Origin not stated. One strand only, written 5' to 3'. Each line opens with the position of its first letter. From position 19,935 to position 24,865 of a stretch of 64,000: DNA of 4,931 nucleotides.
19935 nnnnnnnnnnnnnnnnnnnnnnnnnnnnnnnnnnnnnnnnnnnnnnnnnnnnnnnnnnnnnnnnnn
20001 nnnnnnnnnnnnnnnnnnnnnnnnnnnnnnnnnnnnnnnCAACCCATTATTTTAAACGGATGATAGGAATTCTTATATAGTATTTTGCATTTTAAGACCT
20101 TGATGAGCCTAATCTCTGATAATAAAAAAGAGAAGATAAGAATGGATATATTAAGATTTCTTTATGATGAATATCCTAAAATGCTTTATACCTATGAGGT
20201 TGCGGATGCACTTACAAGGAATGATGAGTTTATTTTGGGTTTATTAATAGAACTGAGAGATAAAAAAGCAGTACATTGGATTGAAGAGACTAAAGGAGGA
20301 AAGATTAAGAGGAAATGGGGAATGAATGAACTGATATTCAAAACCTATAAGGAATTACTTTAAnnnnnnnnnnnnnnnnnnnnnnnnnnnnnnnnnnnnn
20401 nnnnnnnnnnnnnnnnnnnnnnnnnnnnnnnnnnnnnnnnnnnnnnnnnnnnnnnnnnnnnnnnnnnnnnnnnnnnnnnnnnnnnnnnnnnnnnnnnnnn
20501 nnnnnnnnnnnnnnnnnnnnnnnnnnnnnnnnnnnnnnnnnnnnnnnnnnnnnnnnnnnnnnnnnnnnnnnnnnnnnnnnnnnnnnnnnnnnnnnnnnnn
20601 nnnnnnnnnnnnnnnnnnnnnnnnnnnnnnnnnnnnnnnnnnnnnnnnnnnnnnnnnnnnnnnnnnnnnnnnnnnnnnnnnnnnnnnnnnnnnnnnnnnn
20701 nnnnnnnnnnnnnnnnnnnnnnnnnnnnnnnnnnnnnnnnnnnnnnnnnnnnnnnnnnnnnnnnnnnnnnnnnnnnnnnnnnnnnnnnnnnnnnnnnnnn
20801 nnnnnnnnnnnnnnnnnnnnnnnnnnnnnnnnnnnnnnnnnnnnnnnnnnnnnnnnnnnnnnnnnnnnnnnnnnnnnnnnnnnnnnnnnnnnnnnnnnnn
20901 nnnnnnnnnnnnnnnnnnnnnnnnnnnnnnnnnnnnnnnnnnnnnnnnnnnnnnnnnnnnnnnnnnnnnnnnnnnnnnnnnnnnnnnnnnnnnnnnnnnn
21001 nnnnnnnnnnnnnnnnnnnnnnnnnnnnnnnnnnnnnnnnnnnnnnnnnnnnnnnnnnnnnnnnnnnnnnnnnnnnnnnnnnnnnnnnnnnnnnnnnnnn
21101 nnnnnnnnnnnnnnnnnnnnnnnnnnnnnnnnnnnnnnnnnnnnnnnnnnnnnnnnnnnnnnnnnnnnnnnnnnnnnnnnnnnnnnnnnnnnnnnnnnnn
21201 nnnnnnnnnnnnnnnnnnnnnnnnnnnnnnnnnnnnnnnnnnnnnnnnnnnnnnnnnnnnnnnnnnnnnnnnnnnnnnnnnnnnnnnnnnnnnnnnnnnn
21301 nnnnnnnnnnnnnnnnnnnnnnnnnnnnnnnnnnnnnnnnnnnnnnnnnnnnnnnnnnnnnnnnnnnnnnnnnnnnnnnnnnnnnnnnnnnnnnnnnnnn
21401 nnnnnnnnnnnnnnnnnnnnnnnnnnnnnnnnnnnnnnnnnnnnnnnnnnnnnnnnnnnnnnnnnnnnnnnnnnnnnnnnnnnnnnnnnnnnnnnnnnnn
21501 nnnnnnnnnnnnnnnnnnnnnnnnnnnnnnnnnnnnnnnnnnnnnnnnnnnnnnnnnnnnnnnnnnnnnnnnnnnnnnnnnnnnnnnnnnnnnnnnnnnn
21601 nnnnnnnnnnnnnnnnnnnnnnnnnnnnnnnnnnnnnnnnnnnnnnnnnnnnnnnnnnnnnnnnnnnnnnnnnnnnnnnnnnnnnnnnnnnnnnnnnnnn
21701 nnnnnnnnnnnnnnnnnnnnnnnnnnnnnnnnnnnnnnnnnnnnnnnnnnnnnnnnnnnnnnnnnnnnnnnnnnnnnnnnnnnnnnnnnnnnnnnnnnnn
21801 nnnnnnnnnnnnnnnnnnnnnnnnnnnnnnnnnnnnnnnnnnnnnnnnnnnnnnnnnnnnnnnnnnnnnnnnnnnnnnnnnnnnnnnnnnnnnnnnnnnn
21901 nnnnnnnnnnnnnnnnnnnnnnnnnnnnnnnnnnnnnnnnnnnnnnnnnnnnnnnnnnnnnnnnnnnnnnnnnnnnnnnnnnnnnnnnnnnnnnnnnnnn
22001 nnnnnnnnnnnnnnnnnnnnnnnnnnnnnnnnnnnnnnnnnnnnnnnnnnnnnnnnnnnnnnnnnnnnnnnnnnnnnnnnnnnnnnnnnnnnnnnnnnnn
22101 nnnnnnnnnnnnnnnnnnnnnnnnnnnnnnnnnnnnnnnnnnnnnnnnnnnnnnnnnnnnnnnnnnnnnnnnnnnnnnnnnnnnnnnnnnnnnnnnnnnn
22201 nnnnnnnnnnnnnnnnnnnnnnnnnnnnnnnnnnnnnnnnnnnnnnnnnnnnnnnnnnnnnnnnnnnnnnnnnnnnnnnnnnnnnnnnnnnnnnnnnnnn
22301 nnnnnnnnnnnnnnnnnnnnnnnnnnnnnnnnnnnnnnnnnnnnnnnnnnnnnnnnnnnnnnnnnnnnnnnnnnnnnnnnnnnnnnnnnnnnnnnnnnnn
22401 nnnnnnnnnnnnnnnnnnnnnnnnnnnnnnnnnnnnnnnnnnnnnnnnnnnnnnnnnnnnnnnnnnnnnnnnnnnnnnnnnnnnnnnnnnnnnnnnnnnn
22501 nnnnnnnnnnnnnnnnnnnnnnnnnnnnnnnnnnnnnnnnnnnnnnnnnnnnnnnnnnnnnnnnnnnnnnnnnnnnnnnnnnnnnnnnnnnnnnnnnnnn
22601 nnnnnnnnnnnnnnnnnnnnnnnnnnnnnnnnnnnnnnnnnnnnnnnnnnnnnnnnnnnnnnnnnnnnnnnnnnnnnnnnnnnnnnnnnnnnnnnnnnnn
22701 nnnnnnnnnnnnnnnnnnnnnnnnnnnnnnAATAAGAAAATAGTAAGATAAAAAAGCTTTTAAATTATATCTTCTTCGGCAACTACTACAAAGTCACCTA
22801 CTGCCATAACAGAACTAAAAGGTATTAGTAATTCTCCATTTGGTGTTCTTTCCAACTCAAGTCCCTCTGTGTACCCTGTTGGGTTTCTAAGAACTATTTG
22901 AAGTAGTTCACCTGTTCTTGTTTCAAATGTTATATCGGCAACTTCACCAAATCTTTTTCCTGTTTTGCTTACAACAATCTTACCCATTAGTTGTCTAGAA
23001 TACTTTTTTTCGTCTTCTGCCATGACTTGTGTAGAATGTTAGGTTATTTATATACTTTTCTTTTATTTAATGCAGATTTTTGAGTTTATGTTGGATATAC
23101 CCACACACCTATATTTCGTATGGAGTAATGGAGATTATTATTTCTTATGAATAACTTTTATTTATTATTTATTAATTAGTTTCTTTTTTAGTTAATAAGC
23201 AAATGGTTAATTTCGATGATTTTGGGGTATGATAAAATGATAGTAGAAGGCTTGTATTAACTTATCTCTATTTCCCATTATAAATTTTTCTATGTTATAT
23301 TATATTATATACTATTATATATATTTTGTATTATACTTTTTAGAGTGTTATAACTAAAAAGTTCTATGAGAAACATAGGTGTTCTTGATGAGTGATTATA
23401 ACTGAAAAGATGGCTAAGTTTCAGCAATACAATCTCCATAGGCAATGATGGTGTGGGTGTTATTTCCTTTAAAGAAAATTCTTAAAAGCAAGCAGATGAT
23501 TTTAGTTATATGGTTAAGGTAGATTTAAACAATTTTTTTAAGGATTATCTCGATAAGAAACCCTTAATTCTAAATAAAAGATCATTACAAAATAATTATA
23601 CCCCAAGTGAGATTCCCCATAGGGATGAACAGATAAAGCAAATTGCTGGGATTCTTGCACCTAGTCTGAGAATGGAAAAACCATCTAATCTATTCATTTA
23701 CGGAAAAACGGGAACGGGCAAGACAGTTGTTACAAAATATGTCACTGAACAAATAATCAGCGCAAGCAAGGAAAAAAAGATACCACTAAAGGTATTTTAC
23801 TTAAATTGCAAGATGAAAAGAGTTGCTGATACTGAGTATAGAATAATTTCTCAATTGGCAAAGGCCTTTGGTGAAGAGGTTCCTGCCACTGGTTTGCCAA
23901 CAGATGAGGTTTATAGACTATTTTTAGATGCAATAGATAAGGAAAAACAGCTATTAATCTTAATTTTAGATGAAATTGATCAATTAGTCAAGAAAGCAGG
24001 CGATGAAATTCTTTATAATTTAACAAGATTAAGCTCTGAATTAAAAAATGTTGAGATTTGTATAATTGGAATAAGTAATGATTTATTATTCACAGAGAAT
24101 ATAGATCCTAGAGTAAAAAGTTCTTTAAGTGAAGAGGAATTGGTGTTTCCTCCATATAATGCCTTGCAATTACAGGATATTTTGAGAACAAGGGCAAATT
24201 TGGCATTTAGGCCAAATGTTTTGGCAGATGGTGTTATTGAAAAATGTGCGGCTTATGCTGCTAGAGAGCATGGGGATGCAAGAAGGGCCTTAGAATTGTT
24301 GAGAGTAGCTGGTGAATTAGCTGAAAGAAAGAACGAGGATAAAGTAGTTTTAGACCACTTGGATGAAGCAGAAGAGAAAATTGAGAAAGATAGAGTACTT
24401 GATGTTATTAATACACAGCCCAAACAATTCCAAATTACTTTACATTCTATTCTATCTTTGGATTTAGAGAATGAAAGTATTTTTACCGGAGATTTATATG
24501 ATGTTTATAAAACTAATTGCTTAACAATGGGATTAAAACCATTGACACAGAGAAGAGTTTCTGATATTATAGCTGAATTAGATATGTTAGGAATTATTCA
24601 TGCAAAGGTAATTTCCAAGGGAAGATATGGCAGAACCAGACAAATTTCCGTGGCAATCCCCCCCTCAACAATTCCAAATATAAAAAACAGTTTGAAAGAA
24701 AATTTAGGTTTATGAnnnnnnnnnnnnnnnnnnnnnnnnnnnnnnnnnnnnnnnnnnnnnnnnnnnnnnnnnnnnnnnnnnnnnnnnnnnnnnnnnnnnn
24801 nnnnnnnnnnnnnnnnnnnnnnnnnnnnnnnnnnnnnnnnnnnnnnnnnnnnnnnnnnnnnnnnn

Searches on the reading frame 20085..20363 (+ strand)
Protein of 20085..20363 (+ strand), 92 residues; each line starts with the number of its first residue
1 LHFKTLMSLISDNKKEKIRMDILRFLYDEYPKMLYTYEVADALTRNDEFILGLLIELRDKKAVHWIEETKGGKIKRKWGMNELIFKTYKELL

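Call 9: search_protein_families(library=pfam, proteins=[window:20085-20363:+], max_evalue=0.1)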
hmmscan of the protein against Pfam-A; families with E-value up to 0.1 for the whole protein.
window:20085-20363:+ (92 aa): 2 families
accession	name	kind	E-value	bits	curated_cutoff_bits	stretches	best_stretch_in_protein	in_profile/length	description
PF07381.18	EarA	-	0.0067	16.7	22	1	15-54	7-46/90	EarA-like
PF22979.2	HTH_69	-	0.052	13.9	27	1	29-68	22-61/69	Winged helix-turn-helix domain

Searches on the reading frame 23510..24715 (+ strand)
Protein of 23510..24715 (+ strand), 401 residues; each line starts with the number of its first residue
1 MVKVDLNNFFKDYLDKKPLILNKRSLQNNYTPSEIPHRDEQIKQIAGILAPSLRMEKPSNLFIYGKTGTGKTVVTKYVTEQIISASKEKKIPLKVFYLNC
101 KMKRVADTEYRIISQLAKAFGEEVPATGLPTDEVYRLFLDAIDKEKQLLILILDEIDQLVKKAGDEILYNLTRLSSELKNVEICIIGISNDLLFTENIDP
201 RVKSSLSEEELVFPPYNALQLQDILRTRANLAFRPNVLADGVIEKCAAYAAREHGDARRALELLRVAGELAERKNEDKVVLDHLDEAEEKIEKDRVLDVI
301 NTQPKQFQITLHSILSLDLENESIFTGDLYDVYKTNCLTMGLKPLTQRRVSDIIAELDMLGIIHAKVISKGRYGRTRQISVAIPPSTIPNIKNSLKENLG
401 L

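Call 12: search_protein_families(library=pfam, proteins=[window:23510-24715:+], max_evalue=0.001)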
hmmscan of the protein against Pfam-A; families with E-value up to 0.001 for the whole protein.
window:23510-24715:+ (401 aa): 10 families
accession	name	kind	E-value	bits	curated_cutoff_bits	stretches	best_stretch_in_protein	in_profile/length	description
PF09079.17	Cdc6_C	-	1.2e-25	89.8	25.1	1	298-388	1-93/96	CDC6, C terminal winged helix domain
PF22703.2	Cdc6_lid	-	1.2e-24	86.4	27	1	222-289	1-68/68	Cdc6 AAA+ ATPase-type lid domain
PF13401.12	AAA_22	-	1.9e-11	44.9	27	1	58-188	5-123/130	AAA domain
PF13191.12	AAA_16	-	1.4e-10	42.3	32.6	1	35-181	2-164/167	AAA ATPase domain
PF01637.24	ATPase_2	-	4.4e-10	40.2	33.2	1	38-186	4-151/225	ATPase domain predominantly from Archaea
PF24883.2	NPHP3_N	-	1.6e-07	32.1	24.8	1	57-127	21-86/164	Nephrocystin 3, N-terminal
PF00004.35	AAA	-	3.7e-07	31.1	21.2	1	62-204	2-120/131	ATPase family associated with various cellular activities (AAA)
PF05621.17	TniB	-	2.6e-06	27.5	22.4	1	53-190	30-164/189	Bacterial TniB protein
PF05729.18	NACHT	-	6.8e-06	26.4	26.7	1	61-165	3-99/167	NACHT domain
PF22606.2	Cdc6-ORC-like_ATPase_lid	-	2.6e-05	24.5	27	1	216-272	1-57/60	Cdc6/ORC-like, ATPase lid domain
